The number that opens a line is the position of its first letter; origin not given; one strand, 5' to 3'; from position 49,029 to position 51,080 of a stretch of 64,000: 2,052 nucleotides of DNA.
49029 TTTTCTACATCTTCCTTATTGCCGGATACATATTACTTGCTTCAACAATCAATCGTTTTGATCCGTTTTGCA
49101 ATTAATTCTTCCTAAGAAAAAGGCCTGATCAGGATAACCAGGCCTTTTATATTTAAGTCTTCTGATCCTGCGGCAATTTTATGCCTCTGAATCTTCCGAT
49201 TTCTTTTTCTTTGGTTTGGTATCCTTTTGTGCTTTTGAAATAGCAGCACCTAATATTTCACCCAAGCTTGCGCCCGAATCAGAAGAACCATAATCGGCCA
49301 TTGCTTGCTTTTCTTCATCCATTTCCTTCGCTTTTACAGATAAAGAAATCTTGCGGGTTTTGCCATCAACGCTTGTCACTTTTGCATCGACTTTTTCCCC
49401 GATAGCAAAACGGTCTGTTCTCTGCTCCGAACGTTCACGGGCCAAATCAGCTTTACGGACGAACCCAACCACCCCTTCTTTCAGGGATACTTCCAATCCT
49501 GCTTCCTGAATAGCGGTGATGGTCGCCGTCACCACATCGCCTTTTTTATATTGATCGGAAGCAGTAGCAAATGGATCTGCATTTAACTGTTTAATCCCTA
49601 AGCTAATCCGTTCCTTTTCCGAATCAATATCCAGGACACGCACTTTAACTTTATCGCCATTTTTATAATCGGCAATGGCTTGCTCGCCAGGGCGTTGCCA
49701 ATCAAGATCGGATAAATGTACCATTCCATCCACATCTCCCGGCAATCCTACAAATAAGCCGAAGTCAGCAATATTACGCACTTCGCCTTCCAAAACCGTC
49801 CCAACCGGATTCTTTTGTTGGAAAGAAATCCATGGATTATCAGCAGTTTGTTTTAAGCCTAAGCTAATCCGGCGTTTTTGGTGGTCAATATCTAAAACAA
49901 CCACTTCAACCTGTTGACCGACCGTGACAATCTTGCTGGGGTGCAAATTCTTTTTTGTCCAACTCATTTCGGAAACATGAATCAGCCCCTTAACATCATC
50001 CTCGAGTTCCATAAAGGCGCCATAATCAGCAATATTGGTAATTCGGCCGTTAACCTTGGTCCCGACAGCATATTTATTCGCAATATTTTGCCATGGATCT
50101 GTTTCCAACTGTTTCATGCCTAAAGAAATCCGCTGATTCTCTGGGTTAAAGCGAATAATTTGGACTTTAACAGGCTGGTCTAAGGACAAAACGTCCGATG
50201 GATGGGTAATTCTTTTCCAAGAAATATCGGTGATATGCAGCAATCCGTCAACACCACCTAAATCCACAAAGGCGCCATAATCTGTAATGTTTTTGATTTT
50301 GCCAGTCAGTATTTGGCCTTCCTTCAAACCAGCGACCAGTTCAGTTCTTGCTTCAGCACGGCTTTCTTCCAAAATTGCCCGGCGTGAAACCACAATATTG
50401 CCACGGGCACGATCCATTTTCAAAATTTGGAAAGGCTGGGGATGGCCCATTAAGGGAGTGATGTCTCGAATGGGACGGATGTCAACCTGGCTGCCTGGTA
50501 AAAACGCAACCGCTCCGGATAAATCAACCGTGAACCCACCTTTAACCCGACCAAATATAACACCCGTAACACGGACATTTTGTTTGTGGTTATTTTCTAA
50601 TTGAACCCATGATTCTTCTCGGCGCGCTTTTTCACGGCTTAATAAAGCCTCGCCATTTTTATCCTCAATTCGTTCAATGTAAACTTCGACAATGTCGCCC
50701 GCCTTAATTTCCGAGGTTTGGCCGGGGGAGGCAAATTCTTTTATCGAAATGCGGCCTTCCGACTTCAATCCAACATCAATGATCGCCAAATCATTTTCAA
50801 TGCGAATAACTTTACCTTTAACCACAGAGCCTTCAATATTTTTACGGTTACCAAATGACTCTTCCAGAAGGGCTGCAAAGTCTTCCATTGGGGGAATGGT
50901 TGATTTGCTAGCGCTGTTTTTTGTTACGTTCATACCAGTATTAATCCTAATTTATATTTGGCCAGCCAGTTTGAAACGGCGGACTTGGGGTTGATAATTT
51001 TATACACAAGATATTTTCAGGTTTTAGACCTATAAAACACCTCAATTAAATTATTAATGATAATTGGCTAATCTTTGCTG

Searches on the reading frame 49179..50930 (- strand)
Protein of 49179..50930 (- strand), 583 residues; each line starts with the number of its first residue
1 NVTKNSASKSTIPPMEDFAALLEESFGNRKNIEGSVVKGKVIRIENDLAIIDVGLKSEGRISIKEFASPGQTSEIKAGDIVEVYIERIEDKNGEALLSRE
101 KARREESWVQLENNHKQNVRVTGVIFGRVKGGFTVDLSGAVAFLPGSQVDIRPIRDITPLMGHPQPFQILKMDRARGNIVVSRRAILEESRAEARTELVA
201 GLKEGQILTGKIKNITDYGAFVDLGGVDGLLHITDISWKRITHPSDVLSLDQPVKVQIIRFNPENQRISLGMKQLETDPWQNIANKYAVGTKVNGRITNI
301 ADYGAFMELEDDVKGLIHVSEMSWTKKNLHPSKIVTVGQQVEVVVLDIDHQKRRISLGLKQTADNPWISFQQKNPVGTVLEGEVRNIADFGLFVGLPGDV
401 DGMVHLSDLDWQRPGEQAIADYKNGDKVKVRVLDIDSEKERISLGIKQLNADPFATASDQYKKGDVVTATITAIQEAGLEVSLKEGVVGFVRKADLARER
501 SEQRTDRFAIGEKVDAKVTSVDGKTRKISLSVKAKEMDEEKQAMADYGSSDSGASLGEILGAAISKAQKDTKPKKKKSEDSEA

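Call 58: search_protein_families(library=ncbifam, proteins=[window:49179-50930:-], max_evalue=1e-20)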
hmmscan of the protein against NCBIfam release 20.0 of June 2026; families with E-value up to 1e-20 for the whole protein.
window:49179-50930:- (583 aa): 26 families (the best 25 are shown)
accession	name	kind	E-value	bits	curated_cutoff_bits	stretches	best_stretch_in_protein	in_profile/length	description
NF004955.0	PRK06299.1-5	equivalog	1.3e-285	948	878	1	11-570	5-565/566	30S ribosomal protein S1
NF004952.0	PRK06299.1-2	equivalog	6.8e-216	718.1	524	1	15-563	30-577/580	30S ribosomal protein S1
NF004954.0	PRK06299.1-4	equivalog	2.9e-215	715.7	727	1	15-566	2-554/560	30S ribosomal protein S1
NF004951.0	PRK06299.1-1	equivalog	9.5e-202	671.2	918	1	16-567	3-553/556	30S ribosomal protein S1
TIGR00717.1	rpsA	equivalog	1.3e-199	664.1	577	1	16-533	1-516/516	30S ribosomal protein S1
NF004953.0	PRK06299.1-3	equivalog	5.2e-178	592.9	720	1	15-559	29-566/580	30S ribosomal protein S1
NF005208.0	PRK06676.1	equivalog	1.2e-152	508.5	368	3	31-324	15-313/391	30S ribosomal protein S1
NF000907.0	PRK00087.1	equivalog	3.9e-150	501.2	624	3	17-326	286-600/671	bifunctional 4-hydroxy-3-methylbut-2-enyl diphosphate reductase/30S ribosomal protein S1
NF010379.0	PRK13806.1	equivalog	3.4e-131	438.3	648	2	6-396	5-399/491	30S ribosomal protein S1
NF005911.0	PRK07899.1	equivalog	3.9e-129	431.5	691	3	11-323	15-327/486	30S ribosomal protein S1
NF004956.0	PRK06299.1-6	equivalog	2e-116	389.8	711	1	10-561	9-550/554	30S ribosomal protein S1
NF005639.0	PRK07400.1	equivalog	1.4e-66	224.5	460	1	14-287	14-279/318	30S ribosomal protein S1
NF040579.1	S1_dom_CvfD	subfamily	1.8e-66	221.4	117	0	287-366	1-79/113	CvfD/Ygs/GSP13 family RNA-binding post-transcriptional regulator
NF005973.0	PRK08059.1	equivalog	1.5e-65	218.9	148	0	284-367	2-84/123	S1 domain-containing post-transcriptional regulator GSP13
NF008805.1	PRK11824.1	equivalog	3.5e-49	167.8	471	0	189-274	596-682/683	polyribonucleotide nucleotidyltransferase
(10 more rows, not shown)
